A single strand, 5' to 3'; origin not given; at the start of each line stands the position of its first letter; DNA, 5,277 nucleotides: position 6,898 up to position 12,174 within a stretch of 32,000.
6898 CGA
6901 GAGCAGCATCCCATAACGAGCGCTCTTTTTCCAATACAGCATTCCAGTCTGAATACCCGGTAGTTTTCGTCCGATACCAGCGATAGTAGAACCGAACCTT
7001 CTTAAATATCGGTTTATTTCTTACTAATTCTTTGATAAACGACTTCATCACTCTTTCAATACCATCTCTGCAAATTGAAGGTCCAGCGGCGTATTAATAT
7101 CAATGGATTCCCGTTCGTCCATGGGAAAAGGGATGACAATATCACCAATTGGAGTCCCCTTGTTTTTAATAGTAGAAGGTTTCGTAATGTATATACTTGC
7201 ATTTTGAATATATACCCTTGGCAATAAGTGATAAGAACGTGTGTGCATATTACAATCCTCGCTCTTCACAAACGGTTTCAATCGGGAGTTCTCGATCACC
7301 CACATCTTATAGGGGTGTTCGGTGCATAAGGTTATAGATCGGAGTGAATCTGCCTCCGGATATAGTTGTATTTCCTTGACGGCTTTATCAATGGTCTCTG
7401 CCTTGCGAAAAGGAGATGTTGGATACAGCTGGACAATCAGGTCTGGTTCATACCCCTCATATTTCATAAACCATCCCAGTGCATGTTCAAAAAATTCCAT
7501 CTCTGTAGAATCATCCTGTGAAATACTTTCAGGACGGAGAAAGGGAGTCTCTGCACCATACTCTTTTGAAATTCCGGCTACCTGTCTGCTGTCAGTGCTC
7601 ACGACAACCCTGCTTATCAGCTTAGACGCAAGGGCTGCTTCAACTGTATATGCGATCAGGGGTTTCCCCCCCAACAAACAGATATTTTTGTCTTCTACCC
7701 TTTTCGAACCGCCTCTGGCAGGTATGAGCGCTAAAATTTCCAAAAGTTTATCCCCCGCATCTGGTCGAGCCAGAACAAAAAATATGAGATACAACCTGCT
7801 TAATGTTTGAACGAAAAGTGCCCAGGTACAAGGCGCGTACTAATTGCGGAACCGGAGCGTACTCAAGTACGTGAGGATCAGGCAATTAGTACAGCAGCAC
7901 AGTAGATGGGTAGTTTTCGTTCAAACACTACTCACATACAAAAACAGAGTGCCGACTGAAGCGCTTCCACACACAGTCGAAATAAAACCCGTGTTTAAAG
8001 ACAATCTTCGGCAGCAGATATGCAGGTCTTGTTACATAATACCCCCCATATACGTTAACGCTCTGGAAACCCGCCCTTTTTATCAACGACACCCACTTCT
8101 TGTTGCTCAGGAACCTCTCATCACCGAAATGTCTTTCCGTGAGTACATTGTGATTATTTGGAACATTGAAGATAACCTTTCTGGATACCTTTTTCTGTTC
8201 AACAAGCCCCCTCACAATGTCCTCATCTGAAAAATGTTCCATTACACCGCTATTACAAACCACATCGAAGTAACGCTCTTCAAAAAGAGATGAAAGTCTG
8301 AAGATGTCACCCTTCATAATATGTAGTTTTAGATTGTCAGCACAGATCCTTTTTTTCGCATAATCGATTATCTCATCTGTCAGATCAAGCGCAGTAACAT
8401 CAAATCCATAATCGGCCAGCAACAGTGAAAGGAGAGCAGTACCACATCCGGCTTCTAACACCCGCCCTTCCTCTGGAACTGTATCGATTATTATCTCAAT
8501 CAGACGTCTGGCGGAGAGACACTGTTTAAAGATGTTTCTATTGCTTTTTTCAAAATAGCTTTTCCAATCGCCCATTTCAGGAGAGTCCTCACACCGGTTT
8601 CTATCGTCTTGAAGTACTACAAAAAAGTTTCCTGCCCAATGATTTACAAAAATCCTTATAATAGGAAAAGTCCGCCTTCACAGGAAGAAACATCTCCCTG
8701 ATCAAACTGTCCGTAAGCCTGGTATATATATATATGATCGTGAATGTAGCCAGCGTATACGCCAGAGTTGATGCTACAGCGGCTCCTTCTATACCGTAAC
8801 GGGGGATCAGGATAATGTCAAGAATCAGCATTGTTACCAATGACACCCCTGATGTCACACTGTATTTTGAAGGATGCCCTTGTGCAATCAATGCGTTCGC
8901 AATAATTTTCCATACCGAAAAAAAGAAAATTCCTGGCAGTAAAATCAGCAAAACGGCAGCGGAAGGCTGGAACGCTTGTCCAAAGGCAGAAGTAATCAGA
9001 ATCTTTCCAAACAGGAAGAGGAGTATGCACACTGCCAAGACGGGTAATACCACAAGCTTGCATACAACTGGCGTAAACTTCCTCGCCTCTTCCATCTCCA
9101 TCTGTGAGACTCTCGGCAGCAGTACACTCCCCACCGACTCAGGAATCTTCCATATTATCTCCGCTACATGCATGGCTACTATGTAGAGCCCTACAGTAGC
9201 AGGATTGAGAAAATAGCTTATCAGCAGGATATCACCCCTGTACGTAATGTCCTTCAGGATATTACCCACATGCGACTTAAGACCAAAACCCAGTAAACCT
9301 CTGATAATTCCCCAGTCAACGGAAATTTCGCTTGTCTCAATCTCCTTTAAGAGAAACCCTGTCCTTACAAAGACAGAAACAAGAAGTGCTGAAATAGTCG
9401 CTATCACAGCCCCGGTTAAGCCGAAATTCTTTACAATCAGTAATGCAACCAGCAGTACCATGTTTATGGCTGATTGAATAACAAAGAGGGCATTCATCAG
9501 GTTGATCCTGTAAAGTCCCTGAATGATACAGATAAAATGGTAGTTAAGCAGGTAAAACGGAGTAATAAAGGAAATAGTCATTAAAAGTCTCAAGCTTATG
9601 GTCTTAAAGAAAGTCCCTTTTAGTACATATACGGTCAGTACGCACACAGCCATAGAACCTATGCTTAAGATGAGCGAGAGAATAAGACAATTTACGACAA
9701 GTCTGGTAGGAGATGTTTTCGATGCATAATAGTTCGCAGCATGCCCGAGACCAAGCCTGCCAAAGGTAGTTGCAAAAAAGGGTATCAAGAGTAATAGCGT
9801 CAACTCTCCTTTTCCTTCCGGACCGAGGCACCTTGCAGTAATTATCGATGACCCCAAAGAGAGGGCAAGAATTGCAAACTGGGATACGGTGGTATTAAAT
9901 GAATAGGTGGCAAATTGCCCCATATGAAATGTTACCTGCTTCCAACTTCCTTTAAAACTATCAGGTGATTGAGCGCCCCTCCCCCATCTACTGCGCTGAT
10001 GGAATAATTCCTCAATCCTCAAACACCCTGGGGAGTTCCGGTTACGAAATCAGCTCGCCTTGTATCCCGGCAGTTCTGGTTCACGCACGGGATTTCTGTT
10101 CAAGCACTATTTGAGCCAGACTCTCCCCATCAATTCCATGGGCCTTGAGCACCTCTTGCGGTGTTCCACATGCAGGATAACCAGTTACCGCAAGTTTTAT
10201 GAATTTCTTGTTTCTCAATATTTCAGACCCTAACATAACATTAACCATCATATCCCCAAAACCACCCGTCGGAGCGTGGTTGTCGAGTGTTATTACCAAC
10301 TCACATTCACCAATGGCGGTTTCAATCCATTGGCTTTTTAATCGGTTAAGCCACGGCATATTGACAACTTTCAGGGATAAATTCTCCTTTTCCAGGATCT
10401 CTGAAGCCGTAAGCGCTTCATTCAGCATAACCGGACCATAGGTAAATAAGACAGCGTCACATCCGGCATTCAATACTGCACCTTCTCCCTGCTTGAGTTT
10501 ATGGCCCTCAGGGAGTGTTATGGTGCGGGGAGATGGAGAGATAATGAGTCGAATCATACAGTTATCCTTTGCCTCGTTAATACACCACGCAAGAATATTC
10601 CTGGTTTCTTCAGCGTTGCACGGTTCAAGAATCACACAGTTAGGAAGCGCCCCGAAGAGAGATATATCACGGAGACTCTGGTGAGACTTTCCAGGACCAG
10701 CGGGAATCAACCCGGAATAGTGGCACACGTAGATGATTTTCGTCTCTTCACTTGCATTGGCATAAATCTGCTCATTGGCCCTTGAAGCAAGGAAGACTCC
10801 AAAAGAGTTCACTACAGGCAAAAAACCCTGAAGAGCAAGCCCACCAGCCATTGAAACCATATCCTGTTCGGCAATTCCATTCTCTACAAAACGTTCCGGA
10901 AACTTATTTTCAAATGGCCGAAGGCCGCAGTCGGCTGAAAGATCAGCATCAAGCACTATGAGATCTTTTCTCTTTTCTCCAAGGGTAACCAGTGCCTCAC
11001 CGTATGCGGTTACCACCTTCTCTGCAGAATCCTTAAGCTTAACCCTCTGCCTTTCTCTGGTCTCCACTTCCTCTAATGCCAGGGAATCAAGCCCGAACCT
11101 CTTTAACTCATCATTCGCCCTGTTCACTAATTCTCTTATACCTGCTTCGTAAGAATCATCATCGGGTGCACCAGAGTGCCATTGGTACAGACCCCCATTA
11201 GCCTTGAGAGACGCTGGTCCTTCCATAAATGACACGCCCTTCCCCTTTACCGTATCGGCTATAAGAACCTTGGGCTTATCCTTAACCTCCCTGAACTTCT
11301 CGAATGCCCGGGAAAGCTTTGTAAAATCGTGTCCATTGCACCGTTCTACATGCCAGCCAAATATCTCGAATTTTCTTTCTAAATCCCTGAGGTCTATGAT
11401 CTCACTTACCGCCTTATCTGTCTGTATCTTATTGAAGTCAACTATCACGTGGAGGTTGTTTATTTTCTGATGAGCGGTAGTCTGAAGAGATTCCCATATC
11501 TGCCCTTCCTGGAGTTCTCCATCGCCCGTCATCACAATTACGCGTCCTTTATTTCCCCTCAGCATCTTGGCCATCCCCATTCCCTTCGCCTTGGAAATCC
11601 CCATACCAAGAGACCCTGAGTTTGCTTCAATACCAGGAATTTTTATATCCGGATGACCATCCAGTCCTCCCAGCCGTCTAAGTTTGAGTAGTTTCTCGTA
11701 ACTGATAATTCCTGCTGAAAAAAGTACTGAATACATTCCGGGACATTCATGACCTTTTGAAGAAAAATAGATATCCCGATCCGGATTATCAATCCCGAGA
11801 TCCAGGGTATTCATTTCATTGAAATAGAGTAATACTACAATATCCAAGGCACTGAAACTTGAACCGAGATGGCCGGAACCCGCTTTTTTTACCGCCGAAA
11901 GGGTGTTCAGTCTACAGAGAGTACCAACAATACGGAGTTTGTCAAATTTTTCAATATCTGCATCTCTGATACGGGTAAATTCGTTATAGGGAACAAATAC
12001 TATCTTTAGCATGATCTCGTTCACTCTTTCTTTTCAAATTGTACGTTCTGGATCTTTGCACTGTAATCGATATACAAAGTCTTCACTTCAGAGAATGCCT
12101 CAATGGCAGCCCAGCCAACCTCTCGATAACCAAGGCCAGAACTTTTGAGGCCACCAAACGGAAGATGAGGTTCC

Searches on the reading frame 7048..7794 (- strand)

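Call 8: search_protein_families(library=pfam, proteins=[window:7048-7794:-], max_evalue=0.001)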
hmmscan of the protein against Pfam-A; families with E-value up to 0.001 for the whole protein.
window:7048-7794:- (248 aa): 2 families
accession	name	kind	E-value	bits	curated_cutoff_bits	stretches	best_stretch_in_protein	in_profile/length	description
PF02348.25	CTP_transf_3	-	6.1e-25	88.7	22.6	1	22-146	2-118/217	Cytidylyltransferase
PF01128.25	IspD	-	0.00019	21.7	27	0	20-71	1-55/221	2-C-methyl-D-erythritol 4-phosphate cytidylyltransferase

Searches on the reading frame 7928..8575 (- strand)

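Call 8: search_protein_families(library=pfam, proteins=[window:7928-8575:-], max_evalue=0.001)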
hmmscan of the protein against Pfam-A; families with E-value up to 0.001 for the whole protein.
window:7928-8575:- (215 aa): 8 families
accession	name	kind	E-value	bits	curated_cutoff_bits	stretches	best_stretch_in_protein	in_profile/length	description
PF13649.12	Methyltransf_25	-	1.4e-15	58.2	27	1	39-130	1-92/97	Methyltransferase domain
PF08241.18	Methyltransf_11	-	1.5e-13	51.6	21.2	1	40-130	1-86/95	Methyltransferase domain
PF13847.12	Methyltransf_31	-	3.9e-10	40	27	1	37-127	5-99/145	Methyltransferase domain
PF13489.12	Methyltransf_23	-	5.5e-09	36.4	27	1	27-117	14-96/164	Methyltransferase domain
PF08242.18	Methyltransf_12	-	4.8e-08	34.1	30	1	40-122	1-83/98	Methyltransferase domain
PF03848.20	TehB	-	2e-07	31.1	20.4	1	35-129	30-121/193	Tellurite resistance protein TehB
PF07021.18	MetW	-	2.4e-05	24.5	21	1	26-140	4-111/193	Methionine biosynthesis protein MetW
PF05175.20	MTS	-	0.00035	20.7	23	1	29-126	23-124/170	Methyltransferase small domain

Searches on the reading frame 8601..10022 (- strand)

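Call 8: search_protein_families(library=pfam, proteins=[window:8601-10022:-], max_evalue=0.001)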
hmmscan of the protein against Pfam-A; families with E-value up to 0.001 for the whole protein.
window:8601-10022:- (473 aa): 2 families
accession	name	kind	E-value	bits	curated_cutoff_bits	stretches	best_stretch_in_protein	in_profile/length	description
PF13440.11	Polysacc_synt_3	-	1.4e-12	47.9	23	1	62-355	2-292/293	Polysaccharide biosynthesis protein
PF01943.22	Polysacc_synt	-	6.5e-10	39.3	28.2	1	44-308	8-273/274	Polysaccharide biosynthesis protein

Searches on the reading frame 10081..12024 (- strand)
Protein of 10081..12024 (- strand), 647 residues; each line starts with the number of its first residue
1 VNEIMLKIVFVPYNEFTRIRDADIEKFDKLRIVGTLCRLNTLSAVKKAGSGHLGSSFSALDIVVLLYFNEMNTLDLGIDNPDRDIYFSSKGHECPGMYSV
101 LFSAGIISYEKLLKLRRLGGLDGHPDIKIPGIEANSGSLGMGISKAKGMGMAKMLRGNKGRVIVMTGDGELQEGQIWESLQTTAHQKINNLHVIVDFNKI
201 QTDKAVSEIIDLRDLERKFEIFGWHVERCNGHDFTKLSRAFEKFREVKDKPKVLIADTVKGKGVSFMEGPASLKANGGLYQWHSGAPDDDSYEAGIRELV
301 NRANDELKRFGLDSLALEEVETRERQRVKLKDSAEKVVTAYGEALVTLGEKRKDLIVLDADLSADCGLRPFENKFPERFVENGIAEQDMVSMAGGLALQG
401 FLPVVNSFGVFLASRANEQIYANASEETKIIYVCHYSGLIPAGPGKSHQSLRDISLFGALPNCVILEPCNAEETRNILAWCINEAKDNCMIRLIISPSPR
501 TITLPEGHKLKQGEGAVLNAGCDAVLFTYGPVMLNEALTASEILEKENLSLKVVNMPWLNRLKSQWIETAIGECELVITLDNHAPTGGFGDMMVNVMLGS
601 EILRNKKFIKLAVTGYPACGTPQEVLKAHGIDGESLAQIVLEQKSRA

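Call 8: search_protein_families(library=pfam, proteins=[window:10081-12024:-], max_evalue=0.001)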
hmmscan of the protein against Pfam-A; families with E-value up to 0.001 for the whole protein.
window:10081-12024:- (647 aa): 5 families
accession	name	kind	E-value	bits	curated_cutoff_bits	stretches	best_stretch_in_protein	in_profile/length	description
PF00456.26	Transketolase_N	-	1.3e-33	116.8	22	1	37-269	9-254/334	Transketolase, thiamine diphosphate binding domain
PF02779.29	Transket_pyr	-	4.2e-27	95.3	27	1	338-492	6-166/174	Transketolase, pyrimidine binding domain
PF02780.25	Transketolase_C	-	6.3e-15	55.6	25.9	1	513-635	1-123/124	Transketolase, C-terminal domain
PF13292.11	DXP_synthase_N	-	2.4e-11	43.9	21.2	1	30-207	18-180/274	1-deoxy-D-xylulose-5-phosphate synthase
PF09364.15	XFP_N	-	0.00031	20.1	23.7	1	118-242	121-245/364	XFP N-terminal domain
